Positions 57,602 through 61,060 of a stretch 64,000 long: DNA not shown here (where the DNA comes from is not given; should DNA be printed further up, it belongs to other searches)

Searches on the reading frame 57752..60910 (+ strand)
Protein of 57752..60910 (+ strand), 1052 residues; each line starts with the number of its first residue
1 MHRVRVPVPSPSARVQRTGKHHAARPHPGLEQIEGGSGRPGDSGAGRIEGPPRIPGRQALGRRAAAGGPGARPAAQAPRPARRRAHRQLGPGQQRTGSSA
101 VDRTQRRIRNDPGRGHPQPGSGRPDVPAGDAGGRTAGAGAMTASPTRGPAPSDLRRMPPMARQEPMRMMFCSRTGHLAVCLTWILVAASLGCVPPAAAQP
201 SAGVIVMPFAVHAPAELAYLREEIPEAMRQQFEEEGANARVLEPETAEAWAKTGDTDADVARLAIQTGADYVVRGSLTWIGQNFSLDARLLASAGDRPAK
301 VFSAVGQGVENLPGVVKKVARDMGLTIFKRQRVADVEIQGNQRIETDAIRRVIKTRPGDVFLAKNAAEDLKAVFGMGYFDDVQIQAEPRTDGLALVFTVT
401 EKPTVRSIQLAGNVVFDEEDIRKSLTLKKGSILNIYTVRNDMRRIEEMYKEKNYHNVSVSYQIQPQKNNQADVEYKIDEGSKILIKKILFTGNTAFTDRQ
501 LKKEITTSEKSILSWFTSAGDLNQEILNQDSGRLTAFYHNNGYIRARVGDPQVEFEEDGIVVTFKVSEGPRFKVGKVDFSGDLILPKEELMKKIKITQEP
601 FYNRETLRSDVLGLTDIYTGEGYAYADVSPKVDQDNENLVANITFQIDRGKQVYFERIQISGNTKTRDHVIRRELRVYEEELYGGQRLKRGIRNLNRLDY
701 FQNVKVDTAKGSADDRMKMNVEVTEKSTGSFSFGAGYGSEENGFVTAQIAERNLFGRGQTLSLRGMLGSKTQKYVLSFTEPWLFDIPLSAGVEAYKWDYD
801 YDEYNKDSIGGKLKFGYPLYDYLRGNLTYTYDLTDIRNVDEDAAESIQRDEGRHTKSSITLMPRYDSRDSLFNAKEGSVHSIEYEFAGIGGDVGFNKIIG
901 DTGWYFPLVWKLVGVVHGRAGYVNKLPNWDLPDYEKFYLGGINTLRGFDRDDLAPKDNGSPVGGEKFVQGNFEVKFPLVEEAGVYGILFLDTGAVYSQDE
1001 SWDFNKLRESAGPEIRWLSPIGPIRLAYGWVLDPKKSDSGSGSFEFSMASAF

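Call 50: search_protein_families(library=pfam, proteins=[window:57752-60910:+], max_evalue=0.00001)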
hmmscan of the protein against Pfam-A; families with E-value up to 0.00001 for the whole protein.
window:57752-60910:+ (1052 aa): 4 families
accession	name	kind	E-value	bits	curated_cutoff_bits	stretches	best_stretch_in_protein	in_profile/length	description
PF07244.20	POTRA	-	1.7e-67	224.5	21.3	5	573-650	2-79/79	Surface antigen variable number repeat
PF01103.29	Omp85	-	1.7e-63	215.5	24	1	753-1052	1-325/325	Omp85 superfamily domain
PF08479.16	POTRA_2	-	9.5e-11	41.8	24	0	404-467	2-63/76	POTRA domain, ShlB-type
PF08478.15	POTRA_1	-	4.4e-09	36.9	23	0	332-366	2-36/69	POTRA domain, FtsQ-type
